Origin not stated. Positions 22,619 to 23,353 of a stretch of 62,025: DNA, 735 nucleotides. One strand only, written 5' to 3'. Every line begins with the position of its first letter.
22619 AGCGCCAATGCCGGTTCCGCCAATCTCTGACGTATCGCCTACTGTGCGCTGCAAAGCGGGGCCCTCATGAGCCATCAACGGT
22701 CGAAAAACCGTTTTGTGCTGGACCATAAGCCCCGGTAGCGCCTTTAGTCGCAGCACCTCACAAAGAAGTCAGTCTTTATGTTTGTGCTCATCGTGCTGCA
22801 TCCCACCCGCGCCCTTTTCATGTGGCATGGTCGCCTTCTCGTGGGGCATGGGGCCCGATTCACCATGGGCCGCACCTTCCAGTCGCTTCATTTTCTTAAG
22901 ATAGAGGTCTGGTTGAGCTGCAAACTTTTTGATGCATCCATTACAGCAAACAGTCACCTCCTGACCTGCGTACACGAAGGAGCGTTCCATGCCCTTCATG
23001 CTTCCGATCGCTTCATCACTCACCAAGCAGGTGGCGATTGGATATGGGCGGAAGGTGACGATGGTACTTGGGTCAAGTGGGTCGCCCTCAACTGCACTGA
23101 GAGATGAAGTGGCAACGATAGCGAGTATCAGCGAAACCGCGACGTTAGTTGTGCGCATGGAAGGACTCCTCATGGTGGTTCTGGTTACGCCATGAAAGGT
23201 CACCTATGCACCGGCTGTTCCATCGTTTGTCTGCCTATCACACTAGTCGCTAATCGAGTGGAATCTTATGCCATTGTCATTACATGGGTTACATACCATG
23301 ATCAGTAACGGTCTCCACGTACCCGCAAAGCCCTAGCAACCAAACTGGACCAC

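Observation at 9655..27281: Cu/Ag homeostasis block with four separate TRASH/YHS modules, lying largely in a lower-GC segment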

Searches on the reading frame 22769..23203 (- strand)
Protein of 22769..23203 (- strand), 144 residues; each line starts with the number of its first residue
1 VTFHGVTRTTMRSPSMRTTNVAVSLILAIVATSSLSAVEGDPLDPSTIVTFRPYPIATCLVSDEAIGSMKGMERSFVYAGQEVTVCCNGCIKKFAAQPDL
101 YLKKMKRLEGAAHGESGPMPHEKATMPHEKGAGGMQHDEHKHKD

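Call 4: search_protein_families(library=pfam, proteins=[window:22769-23203:-], max_evalue=0.01)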
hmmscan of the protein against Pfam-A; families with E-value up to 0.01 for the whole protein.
window:22769-23203:- (144 aa): 1 family
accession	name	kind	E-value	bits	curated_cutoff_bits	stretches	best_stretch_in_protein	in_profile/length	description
PF04945.19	YHS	-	0.0032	17.9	30.3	1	74-103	16-45/47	YHS domain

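Call 8: search_protein_families(library=ncbifam, proteins=[window:22769-23203:-], max_evalue=0.01)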
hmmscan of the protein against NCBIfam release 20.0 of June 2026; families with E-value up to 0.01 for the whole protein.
window:22769-23203:- (144 aa): 0 families

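Call 18: find_homologous_proteins(query=window:22769-23203:-, max_evalue=0.01)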
Query window:22769-23203:- (144 aa): 1 proteins with E <= 0.01 among 12 candidates.
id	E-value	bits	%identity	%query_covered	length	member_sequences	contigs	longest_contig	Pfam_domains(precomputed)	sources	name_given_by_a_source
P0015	4.7e-81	287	100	90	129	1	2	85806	-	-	-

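Call 22: find_encoding_contigs(protein=P0015, flank=10000, max_places=6)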
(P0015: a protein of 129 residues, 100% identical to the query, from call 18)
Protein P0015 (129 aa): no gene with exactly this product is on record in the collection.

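Call 31: search_protein_representatives(protein=P0015)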
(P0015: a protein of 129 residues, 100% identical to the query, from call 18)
Query: 129 residues. Proteins with E-value up to 0.001 (for the whole library): 1651; up to 1e-10: 323; up to 1e-30: 4. The best 150 are listed.
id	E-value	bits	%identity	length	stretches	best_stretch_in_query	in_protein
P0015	7.7e-82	287.3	100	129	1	1-129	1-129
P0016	1.3e-46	173.6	50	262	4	37-88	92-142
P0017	4.5e-31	123.4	42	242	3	37-95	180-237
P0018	5.2e-31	123.1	40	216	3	5-93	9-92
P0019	1.5e-28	115.2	33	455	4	29-109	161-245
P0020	3.5e-28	114.0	41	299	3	31-92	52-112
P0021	1.5e-27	112.0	38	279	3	37-113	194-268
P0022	7.5e-27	109.7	37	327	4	38-118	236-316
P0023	8.7e-27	109.5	34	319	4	37-125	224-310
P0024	2.0e-26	108.3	49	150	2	36-91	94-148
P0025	2.2e-25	105.0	44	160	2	22-91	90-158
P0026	5.0e-25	103.8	38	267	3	36-92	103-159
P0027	5.1e-25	103.8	40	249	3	36-91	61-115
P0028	3.7e-24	101.0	37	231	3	26-94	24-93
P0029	5.0e-24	100.6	37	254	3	8-105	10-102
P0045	9.9e-21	90.0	42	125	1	8-127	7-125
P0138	2.3e-15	72.6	39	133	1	8-129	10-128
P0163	9.2e-15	70.7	49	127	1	11-123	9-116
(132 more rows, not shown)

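Call 34: find_homologous_proteins(query=A3, max_evalue=0.00001)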
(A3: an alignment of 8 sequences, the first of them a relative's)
Query A3 (8 sequences) (129 aa, profile of the alignment): 192 proteins with E <= 0.00001 among 2205 candidates; the best 120 are listed.
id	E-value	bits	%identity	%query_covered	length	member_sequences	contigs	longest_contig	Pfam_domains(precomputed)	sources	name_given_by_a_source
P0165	2.8e-55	204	40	64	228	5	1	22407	PF08394.17,PF04945.20,PF25206.2,PF24273.2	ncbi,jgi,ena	-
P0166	2.4e-48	181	40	53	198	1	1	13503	PF08394.17,PF04945.20,PF24273.2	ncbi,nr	ncbi:MAG: hypothetical protein O7G85_03555 [Planctomycetota bacterium]|nr:hypothetical protein [Plan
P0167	2.4e-47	178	44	50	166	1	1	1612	PF08394.17,PF04945.20,PF24273.2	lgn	-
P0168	5.6e-47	177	42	66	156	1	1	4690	PF08394.17,PF04945.20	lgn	-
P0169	7.8e-47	176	48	40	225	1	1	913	PF08394.17,PF06467.21,PF04945.20,PF24273.2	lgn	-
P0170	1.2e-46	176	50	40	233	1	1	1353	PF08394.17,PF04945.20,PF24273.2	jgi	jgi:YHS domain-containing protein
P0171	1.8e-46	175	38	61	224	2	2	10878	-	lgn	-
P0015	4.7e-46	174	100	100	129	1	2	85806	-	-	-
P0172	5.1e-46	174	38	43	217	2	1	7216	PF08394.17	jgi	jgi:hypothetical protein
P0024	1.3e-45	172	58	43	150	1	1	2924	PF04945.20,PF24273.2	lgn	-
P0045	2.8e-45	171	49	63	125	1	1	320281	-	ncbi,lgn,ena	-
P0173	1.8e-44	169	35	48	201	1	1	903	PF08394.17,PF12156.15,PF04945.20,PF11494.14,PF24273.2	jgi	jgi:YHS domain-containing protein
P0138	6.3e-44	167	35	100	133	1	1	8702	-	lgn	-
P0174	1.8e-43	165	43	42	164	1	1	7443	PF08394.17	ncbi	-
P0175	3.1e-43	165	36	70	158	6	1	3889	PF04945.20,PF24273.2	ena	-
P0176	5.7e-42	161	48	42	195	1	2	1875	PF04945.20,PF24273.2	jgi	jgi:YHS domain-containing protein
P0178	4.0e-41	158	44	35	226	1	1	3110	PF08394.17,PF04945.20,PF24273.2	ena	-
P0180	3.1e-40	155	43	42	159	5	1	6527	PF08394.17,PF04945.20,PF24273.2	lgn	-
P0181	3.1e-40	155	36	67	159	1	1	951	PF04945.20,PF24273.2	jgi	jgi:YHS domain-containing protein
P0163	6.8e-40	154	41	91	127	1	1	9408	-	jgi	-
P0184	9.1e-40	153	38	58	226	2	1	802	PF08394.17,PF04945.20,PF24273.2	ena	-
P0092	2.3e-39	152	33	64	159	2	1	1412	PF08394.17,PF04945.20,PF24273.2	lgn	-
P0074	1.5e-35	140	39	67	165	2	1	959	PF04945.20,PF24273.2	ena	-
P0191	7.2e-33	131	44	40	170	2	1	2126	PF08394.17,PF04945.20,PF24273.2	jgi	jgi:YHS domain-containing protein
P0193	1.2e-29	121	40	44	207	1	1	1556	PF04945.20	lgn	-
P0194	2.6e-29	120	45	43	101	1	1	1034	PF08394.17,PF04945.20,PF24273.2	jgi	jgi:hypothetical protein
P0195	9.7e-29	118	34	69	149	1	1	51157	PF04945.20,PF24273.2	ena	-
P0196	1.0e-28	118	32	70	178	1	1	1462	PF04945.20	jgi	jgi:YHS domain-containing protein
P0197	1.7e-28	117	39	41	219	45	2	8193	PF04945.20,PF24273.2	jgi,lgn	jgi:YHS domain-containing protein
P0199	5.4e-28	115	43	50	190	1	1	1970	PF04945.20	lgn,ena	-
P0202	8.6e-27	112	41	51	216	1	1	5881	PF08394.17,PF04945.20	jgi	jgi:hypothetical protein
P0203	9.9e-27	111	56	42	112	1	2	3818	PF04945.20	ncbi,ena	-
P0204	4.4e-26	109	52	40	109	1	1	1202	PF04945.20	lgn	-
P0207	8.2e-25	105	51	46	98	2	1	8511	PF04945.20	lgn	-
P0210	7.3e-24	102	43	52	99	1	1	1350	PF04945.20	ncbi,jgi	-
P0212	8.4e-24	102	48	47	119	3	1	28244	-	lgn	-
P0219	2.0e-23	101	56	42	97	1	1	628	PF04945.20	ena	-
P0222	2.8e-23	100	48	47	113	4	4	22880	-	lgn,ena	-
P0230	6.0e-22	96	55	43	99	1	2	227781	PF04945.20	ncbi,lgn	-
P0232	1.2e-21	95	42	70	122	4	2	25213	-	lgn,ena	-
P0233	1.2e-21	95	56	43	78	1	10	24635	PF04945.20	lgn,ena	-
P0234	2.5e-21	94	41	71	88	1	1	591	PF04945.20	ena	-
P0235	2.6e-21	94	52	47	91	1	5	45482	PF04945.20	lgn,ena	-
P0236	3.5e-21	93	54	43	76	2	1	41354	PF04945.20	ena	-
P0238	4.0e-21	93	47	51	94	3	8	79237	-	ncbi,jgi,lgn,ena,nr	ncbi:MAG: hypothetical protein H3C50_02845 [Kiritimatiellae bacterium]|nr:hypothetical protein [Kiri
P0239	5.9e-21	93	40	70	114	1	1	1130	PF04945.20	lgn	-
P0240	7.0e-21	92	56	43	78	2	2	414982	PF04945.20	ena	-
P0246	1.8e-20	91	48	63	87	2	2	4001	PF04945.20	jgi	-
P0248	2.9e-20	90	55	43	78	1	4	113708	PF04945.20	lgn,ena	-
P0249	2.9e-20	90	49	40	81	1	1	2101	PF04945.20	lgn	-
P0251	4.1e-20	90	53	44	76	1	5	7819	PF04945.20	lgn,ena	-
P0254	5.9e-20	89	44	71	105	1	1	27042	-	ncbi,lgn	-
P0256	7.1e-20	89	50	45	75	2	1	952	PF04945.20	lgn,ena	-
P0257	7.9e-20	89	49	46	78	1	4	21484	PF04945.20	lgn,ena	-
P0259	1.1e-19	89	53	44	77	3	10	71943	PF04945.20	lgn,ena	-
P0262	1.3e-19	88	48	47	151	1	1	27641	PF04945.20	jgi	jgi:YHS domain-containing protein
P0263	1.5e-19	88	52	43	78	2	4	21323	PF04945.20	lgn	-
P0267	1.7e-19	88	41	63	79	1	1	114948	PF04945.20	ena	-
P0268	1.9e-19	88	56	40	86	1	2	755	PF04945.20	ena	-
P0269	1.9e-19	88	40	48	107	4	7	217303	PF04945.20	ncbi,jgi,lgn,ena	jgi:YHS domain-containing protein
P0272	2.5e-19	87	42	64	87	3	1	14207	PF04945.20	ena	-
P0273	3.3e-19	87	51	43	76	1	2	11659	PF04945.20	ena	-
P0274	3.6e-19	87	49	43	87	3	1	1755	PF04945.20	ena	-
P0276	4.4e-19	87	43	67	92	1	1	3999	PF04945.20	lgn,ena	-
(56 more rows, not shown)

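Call 35: find_encoding_contigs(protein=P0045, flank=10000, max_places=3)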
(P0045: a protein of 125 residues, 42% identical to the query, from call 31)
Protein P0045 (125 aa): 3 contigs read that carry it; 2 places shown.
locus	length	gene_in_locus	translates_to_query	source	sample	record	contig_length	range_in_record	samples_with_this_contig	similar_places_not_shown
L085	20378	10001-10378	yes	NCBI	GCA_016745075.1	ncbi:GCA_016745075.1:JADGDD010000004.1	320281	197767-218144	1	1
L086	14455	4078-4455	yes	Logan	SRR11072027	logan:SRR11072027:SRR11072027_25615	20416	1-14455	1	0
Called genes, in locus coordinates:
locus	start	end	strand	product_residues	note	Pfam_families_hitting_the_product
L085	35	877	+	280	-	PF12833:HTH_18, PF00165:HTH_AraC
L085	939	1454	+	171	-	-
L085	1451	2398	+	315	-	PF04055:Radical_SAM, PF16199:Radical_SAM_C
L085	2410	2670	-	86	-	-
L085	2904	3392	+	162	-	PF00254:FKBP_C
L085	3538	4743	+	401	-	-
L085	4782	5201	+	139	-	PF02657:SufE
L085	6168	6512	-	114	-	-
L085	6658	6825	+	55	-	-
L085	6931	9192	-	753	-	PF00069:Pkinase, PF01636:APH (faint), PF07714:PK_Tyr_Ser-Thr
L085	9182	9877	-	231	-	PF04542:Sigma70_r2 (weak)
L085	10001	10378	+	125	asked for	-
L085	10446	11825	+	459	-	PF02321:OEP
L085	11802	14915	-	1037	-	PF00873:ACR_tran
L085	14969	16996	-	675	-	PF25989:YknX_C (faint), PF25973:BSH_CzcB, PF25954:Beta-barrel_RND_2, PF25967:RND-MFP_C (weak), PF25975:CzcB_C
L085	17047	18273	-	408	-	PF02321:OEP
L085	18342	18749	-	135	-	-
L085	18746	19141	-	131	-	PF01022:HTH_5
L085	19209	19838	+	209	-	PF01545:Cation_efflux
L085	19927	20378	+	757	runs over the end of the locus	PF19335:HMBD, PF25919:BSH_CusB, PF25973:BSH_CzcB (weak), PF25869:3HB_CusB (weak), PF25954:Beta-barrel_RND_2, PF25967:RND-MFP_C (weak), PF25975:CzcB_C, PF11827:DUF3347 (faint)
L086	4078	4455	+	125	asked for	-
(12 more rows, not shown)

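Call 36: find_encoding_contigs(protein=P0163, flank=10000, max_places=3)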
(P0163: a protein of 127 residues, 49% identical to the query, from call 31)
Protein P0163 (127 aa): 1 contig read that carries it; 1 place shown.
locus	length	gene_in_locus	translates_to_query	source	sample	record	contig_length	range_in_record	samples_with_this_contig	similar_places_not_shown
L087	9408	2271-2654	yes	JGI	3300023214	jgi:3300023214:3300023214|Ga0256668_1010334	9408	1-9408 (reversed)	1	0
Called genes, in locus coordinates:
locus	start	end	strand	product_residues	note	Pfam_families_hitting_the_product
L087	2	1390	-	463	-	?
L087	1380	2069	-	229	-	PF04542:Sigma70_r2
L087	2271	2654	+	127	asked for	-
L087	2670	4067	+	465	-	PF02321:OEP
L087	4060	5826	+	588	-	PF19335:HMBD, PF25919:BSH_CusB, PF25973:BSH_CzcB (weak), PF25954:Beta-barrel_RND_2, PF25967:RND-MFP_C (weak), PF25975:CzcB_C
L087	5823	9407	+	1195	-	?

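Call 37: find_encoding_contigs(protein=P0138, flank=10000, max_places=3)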
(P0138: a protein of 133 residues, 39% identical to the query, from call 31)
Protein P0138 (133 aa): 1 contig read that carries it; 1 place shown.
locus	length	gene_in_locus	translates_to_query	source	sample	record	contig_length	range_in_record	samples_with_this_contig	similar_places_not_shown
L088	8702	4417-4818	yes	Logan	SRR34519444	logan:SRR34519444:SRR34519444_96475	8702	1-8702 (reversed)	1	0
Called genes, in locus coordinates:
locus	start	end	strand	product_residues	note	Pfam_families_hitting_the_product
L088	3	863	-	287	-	?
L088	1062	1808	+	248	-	PF04542:Sigma70_r2 (weak)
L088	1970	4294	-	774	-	PF00069:Pkinase, PF07714:PK_Tyr_Ser-Thr, PF01636:APH (weak)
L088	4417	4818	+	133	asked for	-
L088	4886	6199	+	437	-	PF02321:OEP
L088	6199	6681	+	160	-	-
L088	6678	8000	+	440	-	PF25954:Beta-barrel_RND_2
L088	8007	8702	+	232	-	?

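Call 51: find_related_loci(query=A5, collection=metagenome_contigs, flank=10000)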
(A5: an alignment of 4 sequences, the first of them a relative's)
Query A5 (129 aa) in metagenome_contigs; peptide patterns used: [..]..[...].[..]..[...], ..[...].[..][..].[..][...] (x = any residue, [..] = any of these).
138 stretches matched a pattern; 1 encode a relative of the query (tblastn E <= 1e-3); 1 distinct loci.
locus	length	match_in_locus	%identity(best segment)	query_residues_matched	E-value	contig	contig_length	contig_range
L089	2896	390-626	30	8-87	3e-8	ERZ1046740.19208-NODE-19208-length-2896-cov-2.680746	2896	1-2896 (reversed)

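Call 52: find_encoding_contigs(protein=P0232, flank=8000, max_places=2)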
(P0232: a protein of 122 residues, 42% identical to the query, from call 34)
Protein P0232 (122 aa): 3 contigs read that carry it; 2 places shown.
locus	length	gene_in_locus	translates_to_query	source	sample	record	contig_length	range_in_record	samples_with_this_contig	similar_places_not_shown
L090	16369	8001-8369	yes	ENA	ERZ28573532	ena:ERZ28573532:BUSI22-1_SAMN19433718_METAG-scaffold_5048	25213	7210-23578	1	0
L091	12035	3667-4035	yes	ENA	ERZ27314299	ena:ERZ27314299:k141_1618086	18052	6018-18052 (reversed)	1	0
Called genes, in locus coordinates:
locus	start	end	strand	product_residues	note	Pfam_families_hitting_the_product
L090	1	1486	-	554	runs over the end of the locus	PF06956:RtcR, PF00158:Sigma54_activat, PF01078:Mg_chelatase (faint), PF14532:Sigma54_activ_2, PF00004:AAA (weak)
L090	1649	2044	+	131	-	-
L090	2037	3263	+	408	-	PF01139:RtcB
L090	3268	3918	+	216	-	-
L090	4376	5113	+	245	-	PF01137:RTC, PF05189:RTC_insert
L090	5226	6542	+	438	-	PF00275:EPSP_synthase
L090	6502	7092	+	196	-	PF04961:FTCD_C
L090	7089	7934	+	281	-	-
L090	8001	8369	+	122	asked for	-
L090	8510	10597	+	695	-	PF00069:Pkinase, PF07714:PK_Tyr_Ser-Thr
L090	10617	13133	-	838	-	PF03477:ATP-cone, PF00317:Ribonuc_red_lgN, PF02867:Ribonuc_red_lgC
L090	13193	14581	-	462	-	PF03477:ATP-cone, PF00268:Ribonuc_red_sm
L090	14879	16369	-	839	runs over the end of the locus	PF17900:Peptidase_M1_N, PF01433:Peptidase_M1, PF10023:Aminopep (weak)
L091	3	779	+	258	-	?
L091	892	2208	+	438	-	PF00275:EPSP_synthase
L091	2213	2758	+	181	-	PF04961:FTCD_C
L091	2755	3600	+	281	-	-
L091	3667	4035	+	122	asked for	-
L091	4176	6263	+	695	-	PF00069:Pkinase, PF07714:PK_Tyr_Ser-Thr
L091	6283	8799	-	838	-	PF03477:ATP-cone, PF00317:Ribonuc_red_lgN, PF02867:Ribonuc_red_lgC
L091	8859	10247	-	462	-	PF03477:ATP-cone, PF00268:Ribonuc_red_sm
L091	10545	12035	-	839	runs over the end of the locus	PF17900:Peptidase_M1_N, PF01433:Peptidase_M1, PF10023:Aminopep (weak)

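Call 53: find_encoding_contigs(protein=P0254, flank=8000, max_places=2)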
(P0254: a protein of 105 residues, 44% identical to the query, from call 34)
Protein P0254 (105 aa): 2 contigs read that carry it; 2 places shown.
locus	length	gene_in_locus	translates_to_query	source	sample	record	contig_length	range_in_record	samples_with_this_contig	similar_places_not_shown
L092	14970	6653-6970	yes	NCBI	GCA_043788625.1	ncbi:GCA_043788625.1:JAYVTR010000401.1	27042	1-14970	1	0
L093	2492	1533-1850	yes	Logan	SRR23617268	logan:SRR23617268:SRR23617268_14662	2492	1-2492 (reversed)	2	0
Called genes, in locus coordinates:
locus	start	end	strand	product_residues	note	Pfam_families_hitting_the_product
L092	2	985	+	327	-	?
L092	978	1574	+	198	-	PF00132:Hexapep (weak)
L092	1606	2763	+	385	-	PF01757:Acyl_transf_3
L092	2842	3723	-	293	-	PF02563:Poly_export, PF22461:SLBB_2, PF10531:SLBB (weak), PF22461:SLBB_2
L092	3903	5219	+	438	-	PF00275:EPSP_synthase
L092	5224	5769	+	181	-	PF04961:FTCD_C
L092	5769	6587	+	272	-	-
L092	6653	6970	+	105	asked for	-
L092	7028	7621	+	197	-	PF00069:Pkinase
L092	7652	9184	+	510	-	PF00069:Pkinase (faint)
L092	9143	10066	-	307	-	PF02311:AraC_binding (weak), PF12833:HTH_18, PF00165:HTH_AraC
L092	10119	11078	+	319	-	PF05721:PhyH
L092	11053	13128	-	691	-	PF01841:Transglut_core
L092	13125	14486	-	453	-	PF01882:DUF58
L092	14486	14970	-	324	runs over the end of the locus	PF20030:bpMoxR (weak), PF07726:AAA_3, PF07728:AAA_5, PF00004:AAA, PF17863:AAA_lid_2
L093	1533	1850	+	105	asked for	-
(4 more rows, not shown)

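Call 54: find_encoding_contigs(protein=P0212, flank=8000, max_places=2)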
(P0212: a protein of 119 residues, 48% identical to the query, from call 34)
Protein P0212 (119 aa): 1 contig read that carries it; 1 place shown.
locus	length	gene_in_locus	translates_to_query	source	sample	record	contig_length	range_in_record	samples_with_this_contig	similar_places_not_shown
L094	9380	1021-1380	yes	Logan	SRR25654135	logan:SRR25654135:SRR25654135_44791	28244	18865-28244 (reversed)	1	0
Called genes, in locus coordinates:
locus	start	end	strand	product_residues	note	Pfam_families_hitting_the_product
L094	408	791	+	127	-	-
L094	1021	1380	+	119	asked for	-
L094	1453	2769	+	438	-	PF02321:OEP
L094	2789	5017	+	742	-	PF19335:HMBD, PF25919:BSH_CusB, PF25973:BSH_CzcB, PF25944:Beta-barrel_RND (weak), PF25954:Beta-barrel_RND_2, PF19335:HMBD, PF25975:CzcB_C (weak), PF11827:DUF3347, +1 more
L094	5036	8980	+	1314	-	PF00873:ACR_tran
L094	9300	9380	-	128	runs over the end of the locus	-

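Call 65: predict_structure(alignment_id=A7)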
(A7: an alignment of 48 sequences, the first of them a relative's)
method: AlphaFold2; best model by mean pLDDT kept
length: 129 residues; sequences in the alignment: 48
mean_pLDDT: 72.0   pTM: 0.50
mean pLDDT of the five models: 72.0, 68.4, 67.9, 67.2, 66.7
residues with pLDDT >= 90: 31; 70-90: 31; 50-70: 58; < 50: 9
segments of 3 or more residues with pLDDT < 50: 1-4
pLDDT, mean of each block of 10 residues (from residue 1): 49 54 59 65 89 80 89 93 93 83 59 54 69
secondary structure, 60 per line:
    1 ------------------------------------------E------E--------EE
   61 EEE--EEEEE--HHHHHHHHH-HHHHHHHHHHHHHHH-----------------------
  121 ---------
elements in order: E59-63 E66-70 H73-81 H83-97

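Call 68: fold_search(model_id=the predicted structure, library=pdb)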
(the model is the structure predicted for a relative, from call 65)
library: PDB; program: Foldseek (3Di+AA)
matches with E <= 10: 160; with E <= 0.001: 0
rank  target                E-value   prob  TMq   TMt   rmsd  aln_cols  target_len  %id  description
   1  2inp_A                7.6e-02  0.99  0.39  0.11   4.7        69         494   17  Structure of the Phenol Hydroxylase-Regulatory Protein Complex (released 2007-01-16)
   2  2inn_A                9.3e-02  0.98  0.38  0.11   5.2        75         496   19  Structure of the Phenol Hydroxyalse-Regulatory Protein Complex (released 2007-01-16)
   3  2inn_B                9.3e-02  0.97  0.37  0.11   5.3        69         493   17  Structure of the Phenol Hydroxyalse-Regulatory Protein Complex (released 2007-01-16)
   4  3rnc_A                2.7e-01  0.91  0.37  0.11   4.1        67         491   15  Structure of the Toluene/o-Xylene Monooxygenase Hydroxylase T201S/I100A Double Mutant (released 2011-08-17)
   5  8br8_LX               3.5e-01  0.63  0.27  0.51   5.8        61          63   13  Giardia ribosome in POST-T state (A1) (released 2023-03-15)
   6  3rng_A                3.7e-01  0.89  0.37  0.11   4.1        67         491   15  Structure of the Toluene/o-Xylene Monooxygenase Hydroxylase T201S/W167E Double Mutant (released 2011-08-17)
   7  3ge8_D                4.8e-01  0.84  0.37  0.11   4.4        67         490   16  Toluene 4-monooxygenase HD T201A diferric, resting state complex (released 2009-07-28)
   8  2rdb_A                5.2e-01  0.87  0.30  0.08   3.6        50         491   14  X-ray Crystal Structure of Toluene/o-Xylene Monooxygenase Hydroxylase I100W Mutant (released 2007-12-18)
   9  3rn9_A                5.2e-01  0.82  0.37  0.11   4.1        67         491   15  Structure of the Toluene/o-Xylene Monooxygenase Hydroxylase T201S/L272E Double Mutant (released 2011-08-17)
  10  8ev3_u                5.2e-01  0.72  0.25  0.41   2.7        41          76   22  Ytm1 associated 60S nascent ribosome (-Fkbp39) State 1B (released 2022-11-30)
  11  3n1z_A                5.5e-01  0.82  0.37  0.11   4.1        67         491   15  X-ray Crystal Structure of Toluene/o-Xylene Monooxygenase Hydroxylase T201S Mutant (released 2010-10-13)
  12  5tdt_A                5.9e-01  0.77  0.37  0.11   4.4        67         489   16  Oxygenated toluene intermediate in toluene 4-monooxygenase (T4moHD) after reaction in the crystal (released 2017-03-22)
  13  1t0q_A                6.3e-01  0.80  0.37  0.11   4.1        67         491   15  Structure of the Toluene/o-Xylene Monooxygenase Hydroxylase (released 2004-07-27)
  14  3ri7_A                6.3e-01  0.77  0.37  0.11   4.3        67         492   16  Toluene 4 monooxygenase HD Mutant G103L (released 2012-02-08)
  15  3rnb_A                6.7e-01  0.77  0.37  0.11   4.1        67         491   15  Structure of the Toluene/o-Xylene Monooxygenase Hydroxylase T201S/F176W Double Mutant (released 2011-08-17)
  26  2das_MODEL_1_A        9.4e-01  0.28  0.24  0.44   4.6        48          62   19  Solution structure of TRASH domain of zinc finger MYM-type protein 5 (released 2006-06-14)
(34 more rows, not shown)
